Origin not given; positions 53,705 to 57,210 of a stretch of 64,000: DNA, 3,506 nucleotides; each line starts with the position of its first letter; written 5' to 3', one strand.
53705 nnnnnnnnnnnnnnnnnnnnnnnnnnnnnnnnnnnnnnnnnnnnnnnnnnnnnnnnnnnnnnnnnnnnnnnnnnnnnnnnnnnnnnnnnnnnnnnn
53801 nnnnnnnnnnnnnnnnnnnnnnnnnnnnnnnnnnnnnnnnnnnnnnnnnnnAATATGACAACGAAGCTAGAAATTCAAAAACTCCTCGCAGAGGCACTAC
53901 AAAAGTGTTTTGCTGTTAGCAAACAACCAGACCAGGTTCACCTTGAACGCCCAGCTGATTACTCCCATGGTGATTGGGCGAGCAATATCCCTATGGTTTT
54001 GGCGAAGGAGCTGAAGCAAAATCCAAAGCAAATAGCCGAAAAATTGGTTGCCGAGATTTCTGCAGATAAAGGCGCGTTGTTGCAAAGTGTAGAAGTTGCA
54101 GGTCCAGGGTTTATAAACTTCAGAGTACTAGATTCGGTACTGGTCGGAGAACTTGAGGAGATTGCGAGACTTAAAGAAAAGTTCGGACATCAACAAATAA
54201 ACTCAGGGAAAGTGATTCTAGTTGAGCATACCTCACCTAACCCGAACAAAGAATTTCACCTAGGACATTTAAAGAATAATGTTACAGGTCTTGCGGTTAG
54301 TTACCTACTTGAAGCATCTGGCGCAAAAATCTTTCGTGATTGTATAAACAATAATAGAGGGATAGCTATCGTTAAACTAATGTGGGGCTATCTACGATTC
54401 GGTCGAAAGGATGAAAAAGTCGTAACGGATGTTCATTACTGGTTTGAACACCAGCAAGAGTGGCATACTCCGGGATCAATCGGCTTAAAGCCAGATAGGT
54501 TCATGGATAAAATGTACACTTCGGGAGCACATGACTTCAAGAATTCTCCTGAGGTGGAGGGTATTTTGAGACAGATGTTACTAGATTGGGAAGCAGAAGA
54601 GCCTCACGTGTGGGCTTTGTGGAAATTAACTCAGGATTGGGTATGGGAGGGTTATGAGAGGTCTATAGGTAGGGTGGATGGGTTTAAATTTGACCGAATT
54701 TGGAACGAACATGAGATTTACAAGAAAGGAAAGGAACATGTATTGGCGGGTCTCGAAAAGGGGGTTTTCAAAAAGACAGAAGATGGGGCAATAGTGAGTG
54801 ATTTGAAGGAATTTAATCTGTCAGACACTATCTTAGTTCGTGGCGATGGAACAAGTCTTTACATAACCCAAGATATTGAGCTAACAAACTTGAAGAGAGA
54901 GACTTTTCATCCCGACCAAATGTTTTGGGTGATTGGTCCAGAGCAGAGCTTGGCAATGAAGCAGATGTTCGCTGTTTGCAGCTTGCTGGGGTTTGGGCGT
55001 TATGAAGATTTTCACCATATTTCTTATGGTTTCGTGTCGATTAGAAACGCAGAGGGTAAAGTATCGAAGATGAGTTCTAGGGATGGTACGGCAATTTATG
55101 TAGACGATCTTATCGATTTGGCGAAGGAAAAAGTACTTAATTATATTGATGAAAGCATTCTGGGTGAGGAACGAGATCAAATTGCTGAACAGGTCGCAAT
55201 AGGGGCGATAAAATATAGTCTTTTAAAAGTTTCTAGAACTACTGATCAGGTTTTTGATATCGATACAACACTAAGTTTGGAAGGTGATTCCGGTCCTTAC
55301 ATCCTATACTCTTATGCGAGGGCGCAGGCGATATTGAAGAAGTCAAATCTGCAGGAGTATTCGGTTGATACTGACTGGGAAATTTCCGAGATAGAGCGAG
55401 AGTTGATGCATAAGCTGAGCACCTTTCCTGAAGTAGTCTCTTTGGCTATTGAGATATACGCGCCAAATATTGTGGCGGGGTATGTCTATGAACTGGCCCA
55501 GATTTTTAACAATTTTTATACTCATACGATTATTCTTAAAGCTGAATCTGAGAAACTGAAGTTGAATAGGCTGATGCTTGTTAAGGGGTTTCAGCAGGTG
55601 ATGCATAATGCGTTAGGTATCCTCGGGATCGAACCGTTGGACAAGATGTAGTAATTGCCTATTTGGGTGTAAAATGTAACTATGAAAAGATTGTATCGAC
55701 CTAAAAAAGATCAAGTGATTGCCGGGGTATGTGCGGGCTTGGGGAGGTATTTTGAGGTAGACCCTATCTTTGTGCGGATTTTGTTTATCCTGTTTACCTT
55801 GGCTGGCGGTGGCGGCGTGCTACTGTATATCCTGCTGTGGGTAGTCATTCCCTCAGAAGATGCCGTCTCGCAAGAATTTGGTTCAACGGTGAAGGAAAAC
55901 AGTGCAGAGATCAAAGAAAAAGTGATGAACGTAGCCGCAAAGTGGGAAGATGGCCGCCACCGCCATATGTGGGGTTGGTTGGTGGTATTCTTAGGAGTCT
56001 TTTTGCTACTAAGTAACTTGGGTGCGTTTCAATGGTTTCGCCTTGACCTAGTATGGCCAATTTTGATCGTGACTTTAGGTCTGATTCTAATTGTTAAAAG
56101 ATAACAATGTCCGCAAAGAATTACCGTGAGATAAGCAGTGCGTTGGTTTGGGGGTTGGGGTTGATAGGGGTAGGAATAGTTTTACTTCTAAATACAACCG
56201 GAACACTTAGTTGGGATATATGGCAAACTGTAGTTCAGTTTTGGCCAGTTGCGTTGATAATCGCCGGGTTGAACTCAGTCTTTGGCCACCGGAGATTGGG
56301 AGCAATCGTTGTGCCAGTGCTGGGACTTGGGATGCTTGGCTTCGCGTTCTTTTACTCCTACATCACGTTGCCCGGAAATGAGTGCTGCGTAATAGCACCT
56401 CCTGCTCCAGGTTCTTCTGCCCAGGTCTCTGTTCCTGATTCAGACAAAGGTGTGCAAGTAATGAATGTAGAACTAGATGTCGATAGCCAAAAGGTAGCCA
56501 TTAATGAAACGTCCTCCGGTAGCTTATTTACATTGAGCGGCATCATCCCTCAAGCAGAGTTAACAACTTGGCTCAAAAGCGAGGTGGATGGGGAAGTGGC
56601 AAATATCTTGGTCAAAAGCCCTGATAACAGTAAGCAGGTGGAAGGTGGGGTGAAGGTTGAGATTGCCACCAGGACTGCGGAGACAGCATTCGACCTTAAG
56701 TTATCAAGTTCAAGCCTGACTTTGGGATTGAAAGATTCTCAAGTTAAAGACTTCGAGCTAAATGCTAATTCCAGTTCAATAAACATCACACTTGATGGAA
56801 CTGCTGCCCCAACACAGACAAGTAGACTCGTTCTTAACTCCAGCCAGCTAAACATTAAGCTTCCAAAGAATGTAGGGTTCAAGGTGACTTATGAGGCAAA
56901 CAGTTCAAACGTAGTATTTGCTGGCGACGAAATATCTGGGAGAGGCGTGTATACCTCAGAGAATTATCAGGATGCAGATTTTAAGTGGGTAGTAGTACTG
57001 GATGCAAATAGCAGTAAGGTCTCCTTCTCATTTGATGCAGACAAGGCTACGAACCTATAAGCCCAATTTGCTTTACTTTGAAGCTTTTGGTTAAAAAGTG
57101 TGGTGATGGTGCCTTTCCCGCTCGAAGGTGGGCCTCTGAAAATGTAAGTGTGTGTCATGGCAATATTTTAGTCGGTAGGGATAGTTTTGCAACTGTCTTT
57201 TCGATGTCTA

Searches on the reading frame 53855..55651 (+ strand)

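Call 9: search_protein_families(library=pfam, proteins=[window:53855-55651:+], max_evalue=0.001)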
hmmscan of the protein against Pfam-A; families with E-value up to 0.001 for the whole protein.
window:53855-55651:+ (598 aa): 3 families
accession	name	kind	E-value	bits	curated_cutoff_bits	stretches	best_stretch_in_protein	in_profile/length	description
PF00750.26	tRNA-synt_1d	-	8.5e-39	133.9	23.3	1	107-468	9-348/349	tRNA synthetases class I (R), catalytic domain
PF05746.21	DALR_1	-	3.3e-31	108.2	22.3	1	483-598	1-117/117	DALR anticodon binding domain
PF03485.21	Arg_tRNA_synt_N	-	6.4e-25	88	21.5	1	6-90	2-84/85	Arginyl tRNA synthetase N terminal domain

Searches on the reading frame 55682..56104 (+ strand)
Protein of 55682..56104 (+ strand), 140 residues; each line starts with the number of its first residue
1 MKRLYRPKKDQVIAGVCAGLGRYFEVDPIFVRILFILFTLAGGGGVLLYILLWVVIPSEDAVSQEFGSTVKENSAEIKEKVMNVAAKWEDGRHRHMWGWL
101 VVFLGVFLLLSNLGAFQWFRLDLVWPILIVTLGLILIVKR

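Call 99: search_protein_families(library=pfam, proteins=[window:55682-56104:+], max_evalue=0.001)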
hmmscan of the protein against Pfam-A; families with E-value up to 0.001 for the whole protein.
window:55682-56104:+ (140 aa): 2 families
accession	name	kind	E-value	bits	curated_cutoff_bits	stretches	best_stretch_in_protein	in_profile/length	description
PF04024.17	PspC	-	8.8e-25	86.7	25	1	2-59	1-58/58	PspC domain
PF22570.1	LiaF-TM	-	7.7e-05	23.9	27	1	96-140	1-45/98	LiaF transmembrane domain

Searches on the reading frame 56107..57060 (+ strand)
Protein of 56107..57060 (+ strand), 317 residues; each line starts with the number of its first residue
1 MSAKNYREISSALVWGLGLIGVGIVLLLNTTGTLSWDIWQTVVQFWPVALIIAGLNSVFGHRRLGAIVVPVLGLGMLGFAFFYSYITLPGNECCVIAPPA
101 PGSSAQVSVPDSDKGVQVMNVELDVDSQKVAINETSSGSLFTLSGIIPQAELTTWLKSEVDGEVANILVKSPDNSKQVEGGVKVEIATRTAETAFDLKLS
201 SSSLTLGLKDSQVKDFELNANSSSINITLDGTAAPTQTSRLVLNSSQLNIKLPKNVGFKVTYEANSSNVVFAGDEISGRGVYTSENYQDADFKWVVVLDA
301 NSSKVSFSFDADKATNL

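Call 24: search_protein_families(library=pfam, proteins=[window:56107-57060:+], max_evalue=0.0001)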
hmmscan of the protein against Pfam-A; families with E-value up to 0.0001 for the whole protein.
window:56107-57060:+ (317 aa): 2 families
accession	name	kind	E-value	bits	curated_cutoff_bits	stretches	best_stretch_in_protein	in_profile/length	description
PF18917.5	LiaI-LiaF-like_TM1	-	2e-10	41.1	27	1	13-56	1-40/42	LiaI-LiaF-like transmembrane region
PF22570.1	LiaF-TM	-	4.8e-09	37.4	27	1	14-78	1-64/98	LiaF transmembrane domain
